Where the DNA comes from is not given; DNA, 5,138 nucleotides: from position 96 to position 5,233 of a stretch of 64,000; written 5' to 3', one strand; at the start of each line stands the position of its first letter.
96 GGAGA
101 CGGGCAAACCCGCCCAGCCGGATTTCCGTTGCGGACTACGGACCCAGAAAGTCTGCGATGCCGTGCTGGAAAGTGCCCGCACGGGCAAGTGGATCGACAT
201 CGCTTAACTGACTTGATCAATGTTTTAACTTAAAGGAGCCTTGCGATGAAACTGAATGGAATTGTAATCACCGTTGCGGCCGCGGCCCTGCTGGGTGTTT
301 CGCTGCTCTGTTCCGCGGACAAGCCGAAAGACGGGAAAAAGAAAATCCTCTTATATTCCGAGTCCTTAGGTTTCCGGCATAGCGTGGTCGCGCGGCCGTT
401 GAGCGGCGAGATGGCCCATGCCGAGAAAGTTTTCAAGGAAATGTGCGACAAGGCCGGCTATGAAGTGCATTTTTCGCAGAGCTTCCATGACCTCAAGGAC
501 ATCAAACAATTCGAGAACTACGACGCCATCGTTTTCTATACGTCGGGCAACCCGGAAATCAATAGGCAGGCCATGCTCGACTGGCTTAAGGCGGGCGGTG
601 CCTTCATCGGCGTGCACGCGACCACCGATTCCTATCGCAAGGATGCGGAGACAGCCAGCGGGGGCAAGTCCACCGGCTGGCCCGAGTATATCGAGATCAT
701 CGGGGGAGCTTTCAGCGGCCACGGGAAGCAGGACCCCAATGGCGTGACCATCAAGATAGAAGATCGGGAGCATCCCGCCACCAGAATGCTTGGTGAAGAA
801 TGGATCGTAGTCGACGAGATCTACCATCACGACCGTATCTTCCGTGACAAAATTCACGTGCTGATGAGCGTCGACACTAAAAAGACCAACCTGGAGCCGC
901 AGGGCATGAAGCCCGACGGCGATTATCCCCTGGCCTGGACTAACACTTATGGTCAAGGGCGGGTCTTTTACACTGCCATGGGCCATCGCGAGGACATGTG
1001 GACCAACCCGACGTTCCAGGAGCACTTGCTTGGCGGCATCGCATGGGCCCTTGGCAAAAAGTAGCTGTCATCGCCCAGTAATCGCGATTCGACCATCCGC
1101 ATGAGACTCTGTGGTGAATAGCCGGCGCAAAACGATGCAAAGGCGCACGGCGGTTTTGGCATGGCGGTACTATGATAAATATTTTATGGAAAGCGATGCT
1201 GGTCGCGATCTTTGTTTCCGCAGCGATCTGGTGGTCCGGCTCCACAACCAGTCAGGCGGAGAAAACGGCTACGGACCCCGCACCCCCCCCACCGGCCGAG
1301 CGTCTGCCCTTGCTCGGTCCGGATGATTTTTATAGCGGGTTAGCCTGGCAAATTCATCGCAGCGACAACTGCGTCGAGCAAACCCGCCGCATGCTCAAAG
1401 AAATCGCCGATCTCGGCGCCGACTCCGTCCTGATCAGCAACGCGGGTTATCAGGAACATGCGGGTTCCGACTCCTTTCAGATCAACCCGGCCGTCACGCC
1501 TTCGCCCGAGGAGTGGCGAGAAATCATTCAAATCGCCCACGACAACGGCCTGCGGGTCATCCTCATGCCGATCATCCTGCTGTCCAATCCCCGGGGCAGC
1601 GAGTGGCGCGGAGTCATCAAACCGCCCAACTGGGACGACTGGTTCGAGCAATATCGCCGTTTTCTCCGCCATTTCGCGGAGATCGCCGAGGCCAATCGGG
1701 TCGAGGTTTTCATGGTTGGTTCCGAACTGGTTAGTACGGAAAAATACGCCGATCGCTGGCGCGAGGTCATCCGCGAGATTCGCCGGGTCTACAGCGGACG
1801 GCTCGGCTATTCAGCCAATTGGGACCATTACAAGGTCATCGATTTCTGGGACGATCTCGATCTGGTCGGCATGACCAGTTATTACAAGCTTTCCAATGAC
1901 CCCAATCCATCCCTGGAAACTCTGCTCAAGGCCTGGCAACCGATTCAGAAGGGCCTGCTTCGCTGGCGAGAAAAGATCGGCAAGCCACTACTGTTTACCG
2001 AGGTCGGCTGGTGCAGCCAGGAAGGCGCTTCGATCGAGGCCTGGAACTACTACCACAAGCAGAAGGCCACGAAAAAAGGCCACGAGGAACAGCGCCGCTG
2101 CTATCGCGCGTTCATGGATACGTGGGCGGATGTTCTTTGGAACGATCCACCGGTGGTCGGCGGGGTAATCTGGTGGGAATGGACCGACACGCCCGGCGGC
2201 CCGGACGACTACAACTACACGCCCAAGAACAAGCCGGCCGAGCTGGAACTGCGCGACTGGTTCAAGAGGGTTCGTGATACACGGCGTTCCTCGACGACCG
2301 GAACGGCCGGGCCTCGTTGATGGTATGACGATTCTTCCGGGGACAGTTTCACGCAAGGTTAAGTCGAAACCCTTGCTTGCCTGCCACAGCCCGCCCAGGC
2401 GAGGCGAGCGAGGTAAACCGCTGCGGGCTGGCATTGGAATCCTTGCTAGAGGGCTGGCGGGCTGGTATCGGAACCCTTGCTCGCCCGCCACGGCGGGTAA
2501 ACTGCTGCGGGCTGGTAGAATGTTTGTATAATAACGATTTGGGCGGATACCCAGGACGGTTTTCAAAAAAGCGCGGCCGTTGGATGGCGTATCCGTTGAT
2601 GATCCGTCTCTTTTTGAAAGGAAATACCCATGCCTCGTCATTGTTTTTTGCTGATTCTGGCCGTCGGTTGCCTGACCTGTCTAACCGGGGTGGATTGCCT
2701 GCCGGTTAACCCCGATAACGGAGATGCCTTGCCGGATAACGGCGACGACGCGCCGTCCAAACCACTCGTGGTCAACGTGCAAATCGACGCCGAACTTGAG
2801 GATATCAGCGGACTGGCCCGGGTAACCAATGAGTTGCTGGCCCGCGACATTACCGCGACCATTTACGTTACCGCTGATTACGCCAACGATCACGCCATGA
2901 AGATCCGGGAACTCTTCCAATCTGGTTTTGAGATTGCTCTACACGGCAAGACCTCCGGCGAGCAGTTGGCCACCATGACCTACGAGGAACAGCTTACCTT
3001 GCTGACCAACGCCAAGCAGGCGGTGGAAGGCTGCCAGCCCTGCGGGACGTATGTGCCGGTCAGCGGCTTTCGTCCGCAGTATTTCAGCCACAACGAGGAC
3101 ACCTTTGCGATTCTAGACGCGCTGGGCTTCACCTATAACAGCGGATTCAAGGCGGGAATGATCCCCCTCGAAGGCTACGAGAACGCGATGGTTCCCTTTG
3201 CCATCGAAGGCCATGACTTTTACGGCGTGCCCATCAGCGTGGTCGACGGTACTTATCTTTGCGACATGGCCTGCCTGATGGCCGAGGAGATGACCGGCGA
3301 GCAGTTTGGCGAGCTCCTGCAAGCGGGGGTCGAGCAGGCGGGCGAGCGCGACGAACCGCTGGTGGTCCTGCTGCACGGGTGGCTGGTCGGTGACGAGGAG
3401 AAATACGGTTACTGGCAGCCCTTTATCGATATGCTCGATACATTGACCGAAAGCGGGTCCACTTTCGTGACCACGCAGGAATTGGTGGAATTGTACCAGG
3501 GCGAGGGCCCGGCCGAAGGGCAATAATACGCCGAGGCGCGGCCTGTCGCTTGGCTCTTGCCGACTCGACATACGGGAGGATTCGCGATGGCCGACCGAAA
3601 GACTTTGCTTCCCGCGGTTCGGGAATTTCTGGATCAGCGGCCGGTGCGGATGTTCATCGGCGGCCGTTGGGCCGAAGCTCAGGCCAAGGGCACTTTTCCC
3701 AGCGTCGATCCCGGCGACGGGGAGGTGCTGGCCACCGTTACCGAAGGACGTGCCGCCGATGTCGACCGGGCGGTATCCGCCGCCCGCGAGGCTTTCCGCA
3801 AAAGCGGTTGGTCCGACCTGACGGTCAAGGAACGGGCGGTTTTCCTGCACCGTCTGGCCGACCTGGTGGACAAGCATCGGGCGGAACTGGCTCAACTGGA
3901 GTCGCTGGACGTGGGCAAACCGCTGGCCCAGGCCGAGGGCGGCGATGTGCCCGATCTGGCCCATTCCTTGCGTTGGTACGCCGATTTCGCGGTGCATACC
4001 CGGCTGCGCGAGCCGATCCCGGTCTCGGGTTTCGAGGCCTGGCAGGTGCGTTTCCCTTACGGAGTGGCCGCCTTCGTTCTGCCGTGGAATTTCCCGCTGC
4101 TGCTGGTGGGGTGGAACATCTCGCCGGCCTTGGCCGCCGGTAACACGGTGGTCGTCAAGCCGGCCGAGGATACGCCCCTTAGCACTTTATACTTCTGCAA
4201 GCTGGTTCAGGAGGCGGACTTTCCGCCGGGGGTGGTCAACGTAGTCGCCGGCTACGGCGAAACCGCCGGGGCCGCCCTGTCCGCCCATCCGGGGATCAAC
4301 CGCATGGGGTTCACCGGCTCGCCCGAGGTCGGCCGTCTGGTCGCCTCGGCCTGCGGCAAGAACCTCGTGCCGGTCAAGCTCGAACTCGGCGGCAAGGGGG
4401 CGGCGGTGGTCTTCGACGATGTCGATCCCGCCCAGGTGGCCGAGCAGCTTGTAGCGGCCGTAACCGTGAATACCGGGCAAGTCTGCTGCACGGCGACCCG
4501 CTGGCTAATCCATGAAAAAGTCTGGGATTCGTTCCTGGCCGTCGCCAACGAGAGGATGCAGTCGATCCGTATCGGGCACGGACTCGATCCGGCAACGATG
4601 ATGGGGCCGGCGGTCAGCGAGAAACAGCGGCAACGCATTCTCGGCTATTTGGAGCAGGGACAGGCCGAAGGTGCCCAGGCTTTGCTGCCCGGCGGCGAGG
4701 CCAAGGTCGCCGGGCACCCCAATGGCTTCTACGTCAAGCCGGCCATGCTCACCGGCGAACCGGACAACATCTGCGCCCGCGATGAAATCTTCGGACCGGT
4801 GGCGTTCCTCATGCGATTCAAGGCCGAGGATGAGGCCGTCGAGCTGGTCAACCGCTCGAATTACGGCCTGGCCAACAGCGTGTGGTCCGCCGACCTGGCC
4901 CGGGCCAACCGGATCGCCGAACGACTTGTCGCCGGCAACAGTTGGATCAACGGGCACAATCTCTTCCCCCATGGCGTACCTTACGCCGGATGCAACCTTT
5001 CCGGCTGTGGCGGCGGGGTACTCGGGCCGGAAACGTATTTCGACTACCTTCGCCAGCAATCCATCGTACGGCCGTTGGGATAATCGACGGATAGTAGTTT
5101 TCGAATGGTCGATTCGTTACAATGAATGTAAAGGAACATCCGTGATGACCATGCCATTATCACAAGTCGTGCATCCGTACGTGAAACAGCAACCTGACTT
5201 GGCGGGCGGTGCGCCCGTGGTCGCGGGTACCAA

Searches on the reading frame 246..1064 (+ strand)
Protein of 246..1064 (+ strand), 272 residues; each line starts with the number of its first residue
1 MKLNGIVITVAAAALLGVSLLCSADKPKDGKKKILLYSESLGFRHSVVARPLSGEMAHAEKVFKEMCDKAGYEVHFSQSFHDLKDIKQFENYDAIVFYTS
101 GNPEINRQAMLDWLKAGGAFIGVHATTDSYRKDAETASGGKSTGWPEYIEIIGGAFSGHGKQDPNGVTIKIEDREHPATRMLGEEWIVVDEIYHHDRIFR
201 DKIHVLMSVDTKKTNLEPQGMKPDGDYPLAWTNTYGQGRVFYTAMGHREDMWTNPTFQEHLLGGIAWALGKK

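Call 54: search_protein_families(library=pfam, proteins=[window:246-1064:+], max_evalue=0.00001)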
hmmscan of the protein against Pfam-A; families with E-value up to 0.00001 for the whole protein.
window:246-1064:+ (272 aa): 1 family
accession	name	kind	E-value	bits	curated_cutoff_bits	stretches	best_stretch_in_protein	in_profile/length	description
PF06283.17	ThuA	-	5.2e-43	148.2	33.4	1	56-268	16-209/209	Trehalose utilisation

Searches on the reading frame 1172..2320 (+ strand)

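Call 54: search_protein_families(library=pfam, proteins=[window:1172-2320:+], max_evalue=0.00001)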
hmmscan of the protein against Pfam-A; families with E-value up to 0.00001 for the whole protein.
window:1172-2320:+ (382 aa): 1 family
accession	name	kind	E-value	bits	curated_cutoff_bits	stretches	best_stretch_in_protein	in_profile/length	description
PF22612.2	GH113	-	4e-52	177.8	27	1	59-339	5-270/289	Glycoside Hydrolase Family 113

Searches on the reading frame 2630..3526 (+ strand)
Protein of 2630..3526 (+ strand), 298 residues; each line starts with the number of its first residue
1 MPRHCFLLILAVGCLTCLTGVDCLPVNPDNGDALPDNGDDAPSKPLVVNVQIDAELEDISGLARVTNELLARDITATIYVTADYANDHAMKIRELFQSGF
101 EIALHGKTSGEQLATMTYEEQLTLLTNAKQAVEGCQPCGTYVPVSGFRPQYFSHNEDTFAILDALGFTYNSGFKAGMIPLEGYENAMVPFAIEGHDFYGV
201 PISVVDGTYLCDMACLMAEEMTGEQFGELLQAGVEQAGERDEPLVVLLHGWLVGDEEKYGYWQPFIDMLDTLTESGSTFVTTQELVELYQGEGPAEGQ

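Call 54: search_protein_families(library=pfam, proteins=[window:2630-3526:+], max_evalue=0.00001)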
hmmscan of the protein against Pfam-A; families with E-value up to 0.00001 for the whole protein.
window:2630-3526:+ (298 aa): 1 family
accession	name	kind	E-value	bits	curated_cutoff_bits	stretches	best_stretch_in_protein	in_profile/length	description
PF01522.26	Polysacc_deac_1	-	1.2e-09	38.6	23.1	1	65-169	24-123/124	Polysaccharide deacetylase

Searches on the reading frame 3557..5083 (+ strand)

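Call 54: search_protein_families(library=pfam, proteins=[window:3557-5083:+], max_evalue=0.00001)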
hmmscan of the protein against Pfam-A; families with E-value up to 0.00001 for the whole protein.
window:3557-5083:+ (508 aa): 1 family
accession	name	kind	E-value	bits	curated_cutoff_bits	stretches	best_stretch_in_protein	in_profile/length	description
PF00171.27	Aldedh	-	4.4e-150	500.7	23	1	38-502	1-460/461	Aldehyde dehydrogenase family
